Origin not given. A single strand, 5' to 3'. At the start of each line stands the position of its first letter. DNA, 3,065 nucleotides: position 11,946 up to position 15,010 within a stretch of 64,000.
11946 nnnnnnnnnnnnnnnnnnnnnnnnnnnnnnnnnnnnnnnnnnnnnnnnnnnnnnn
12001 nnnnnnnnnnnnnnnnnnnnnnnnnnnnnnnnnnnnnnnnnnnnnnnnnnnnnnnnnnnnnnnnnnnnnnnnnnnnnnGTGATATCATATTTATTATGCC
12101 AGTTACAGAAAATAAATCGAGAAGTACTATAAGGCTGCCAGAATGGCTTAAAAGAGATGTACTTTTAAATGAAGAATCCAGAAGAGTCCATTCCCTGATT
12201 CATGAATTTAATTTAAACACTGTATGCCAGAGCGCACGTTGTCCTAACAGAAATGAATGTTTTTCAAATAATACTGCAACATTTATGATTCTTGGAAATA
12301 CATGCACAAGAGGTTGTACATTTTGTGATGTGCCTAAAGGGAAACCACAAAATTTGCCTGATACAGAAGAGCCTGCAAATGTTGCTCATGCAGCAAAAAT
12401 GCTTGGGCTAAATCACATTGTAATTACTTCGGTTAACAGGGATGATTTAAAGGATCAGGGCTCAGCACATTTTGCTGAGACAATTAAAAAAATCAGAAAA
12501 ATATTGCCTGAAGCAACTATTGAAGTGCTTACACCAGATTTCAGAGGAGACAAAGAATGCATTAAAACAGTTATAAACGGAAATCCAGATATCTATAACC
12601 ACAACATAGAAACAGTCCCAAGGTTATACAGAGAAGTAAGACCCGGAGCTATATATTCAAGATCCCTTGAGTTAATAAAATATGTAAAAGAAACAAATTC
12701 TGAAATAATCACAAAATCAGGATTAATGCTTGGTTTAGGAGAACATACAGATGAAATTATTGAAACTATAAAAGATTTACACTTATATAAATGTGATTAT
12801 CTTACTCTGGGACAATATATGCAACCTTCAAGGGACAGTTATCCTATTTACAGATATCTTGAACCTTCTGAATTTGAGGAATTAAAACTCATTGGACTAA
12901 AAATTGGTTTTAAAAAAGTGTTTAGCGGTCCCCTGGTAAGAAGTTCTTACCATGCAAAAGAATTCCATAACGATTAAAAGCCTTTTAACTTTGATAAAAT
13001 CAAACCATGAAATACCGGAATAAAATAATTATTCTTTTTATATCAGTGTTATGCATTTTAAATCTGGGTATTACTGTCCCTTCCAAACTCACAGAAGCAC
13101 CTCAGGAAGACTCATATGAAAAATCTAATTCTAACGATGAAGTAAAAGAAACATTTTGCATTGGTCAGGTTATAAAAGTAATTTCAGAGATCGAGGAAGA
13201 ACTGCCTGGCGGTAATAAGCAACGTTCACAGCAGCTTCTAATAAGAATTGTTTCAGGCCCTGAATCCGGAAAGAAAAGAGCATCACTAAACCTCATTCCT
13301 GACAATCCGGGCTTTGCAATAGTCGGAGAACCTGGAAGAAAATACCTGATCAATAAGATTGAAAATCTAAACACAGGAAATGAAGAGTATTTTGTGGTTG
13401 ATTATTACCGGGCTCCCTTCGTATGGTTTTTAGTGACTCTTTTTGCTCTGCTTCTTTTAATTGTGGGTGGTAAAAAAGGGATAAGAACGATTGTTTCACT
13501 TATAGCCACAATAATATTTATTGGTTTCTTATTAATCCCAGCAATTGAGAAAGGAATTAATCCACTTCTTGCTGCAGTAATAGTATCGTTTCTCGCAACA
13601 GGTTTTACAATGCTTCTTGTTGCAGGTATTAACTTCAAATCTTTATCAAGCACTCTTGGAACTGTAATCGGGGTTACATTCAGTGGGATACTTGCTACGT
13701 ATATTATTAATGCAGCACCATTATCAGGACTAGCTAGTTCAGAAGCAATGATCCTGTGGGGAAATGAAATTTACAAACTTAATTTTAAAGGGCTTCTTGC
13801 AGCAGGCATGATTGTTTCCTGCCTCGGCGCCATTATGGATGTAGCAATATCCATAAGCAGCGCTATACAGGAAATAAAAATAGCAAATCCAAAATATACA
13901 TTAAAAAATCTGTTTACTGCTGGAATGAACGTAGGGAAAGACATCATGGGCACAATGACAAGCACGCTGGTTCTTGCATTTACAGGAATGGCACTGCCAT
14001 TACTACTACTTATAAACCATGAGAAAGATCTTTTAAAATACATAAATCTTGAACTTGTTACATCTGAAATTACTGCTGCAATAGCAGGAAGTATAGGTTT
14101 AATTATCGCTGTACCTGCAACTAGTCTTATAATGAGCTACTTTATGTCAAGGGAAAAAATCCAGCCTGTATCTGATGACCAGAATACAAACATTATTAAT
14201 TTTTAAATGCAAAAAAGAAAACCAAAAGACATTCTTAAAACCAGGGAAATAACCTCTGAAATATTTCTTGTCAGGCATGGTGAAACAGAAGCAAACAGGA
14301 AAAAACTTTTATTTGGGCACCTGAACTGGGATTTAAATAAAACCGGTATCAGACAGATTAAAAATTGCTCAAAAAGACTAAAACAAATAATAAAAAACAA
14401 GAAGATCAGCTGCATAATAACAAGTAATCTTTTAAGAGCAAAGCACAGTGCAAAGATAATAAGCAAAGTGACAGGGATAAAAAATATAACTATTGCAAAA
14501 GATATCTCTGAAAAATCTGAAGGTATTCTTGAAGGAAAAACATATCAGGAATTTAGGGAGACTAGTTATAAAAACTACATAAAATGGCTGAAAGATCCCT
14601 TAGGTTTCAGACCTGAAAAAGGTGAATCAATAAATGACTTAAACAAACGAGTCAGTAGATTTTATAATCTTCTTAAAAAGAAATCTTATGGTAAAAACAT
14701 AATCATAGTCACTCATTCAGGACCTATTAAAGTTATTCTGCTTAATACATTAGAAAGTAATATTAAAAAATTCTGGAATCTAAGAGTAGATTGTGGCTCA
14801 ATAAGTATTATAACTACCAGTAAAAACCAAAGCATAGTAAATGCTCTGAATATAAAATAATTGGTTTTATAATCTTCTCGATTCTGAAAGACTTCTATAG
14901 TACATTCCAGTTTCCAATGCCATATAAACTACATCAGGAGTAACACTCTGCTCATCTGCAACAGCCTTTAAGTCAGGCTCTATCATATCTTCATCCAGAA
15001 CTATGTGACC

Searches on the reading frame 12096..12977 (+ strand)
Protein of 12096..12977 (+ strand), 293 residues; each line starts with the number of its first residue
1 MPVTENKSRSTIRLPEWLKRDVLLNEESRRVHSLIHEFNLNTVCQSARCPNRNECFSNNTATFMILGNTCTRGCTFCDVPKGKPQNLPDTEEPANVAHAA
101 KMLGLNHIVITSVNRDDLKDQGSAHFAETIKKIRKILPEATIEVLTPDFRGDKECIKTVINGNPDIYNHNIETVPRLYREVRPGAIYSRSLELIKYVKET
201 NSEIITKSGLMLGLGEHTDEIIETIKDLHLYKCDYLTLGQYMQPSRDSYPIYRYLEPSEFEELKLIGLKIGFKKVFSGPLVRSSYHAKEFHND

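Call 63: search_protein_families(library=pfam, proteins=[window:12096-12977:+], max_evalue=0.00001)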
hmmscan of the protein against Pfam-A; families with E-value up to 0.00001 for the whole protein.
window:12096-12977:+ (293 aa): 2 families
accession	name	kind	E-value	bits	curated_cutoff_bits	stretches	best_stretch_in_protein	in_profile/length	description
PF04055.27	Radical_SAM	-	4.2e-25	89.3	29.5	1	64-228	1-166/166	Radical SAM superfamily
PF16881.10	LIAS_N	-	9.3e-07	29.7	27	1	8-49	55-96/96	N-terminal domain of lipoyl synthase of Radical_SAM family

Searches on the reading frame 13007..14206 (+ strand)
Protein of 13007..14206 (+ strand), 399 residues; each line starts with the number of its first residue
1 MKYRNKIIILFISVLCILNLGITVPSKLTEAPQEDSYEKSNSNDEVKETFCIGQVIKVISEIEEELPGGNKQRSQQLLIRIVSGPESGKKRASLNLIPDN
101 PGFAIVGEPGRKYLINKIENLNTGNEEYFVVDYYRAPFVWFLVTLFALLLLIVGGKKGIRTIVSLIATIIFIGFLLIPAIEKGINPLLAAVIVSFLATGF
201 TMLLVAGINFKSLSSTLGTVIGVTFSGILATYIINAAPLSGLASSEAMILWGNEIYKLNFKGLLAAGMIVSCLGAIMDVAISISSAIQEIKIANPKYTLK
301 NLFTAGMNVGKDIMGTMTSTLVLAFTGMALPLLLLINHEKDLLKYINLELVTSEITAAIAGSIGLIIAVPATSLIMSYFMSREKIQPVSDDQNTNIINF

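Call 64: search_protein_families(library=pfam, proteins=[window:13007-14206:+], max_evalue=0.00001)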
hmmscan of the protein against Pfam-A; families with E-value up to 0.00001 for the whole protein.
window:13007-14206:+ (399 aa): 1 family
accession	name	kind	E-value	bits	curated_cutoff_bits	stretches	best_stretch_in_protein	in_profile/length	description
PF07907.16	YibE_F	-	5.3e-69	232.8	27.2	1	140-377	2-240/241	YibE/F-like protein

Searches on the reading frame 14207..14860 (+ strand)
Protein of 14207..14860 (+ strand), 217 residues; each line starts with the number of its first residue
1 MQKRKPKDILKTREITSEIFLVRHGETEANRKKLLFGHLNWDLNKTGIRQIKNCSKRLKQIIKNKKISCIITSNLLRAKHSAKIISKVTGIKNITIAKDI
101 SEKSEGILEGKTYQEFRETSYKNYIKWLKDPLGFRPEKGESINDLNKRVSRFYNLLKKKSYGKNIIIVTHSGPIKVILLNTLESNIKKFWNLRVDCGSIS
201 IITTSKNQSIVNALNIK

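Call 64: search_protein_families(library=pfam, proteins=[window:14207-14860:+], max_evalue=0.00001)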
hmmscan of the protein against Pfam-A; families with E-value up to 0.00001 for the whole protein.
window:14207-14860:+ (217 aa): 1 family
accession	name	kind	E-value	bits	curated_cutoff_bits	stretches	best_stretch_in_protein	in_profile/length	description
PF00300.27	His_Phos_1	-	8.1e-45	153.3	21.7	1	19-216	1-193/194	Histidine phosphatase superfamily (branch 1)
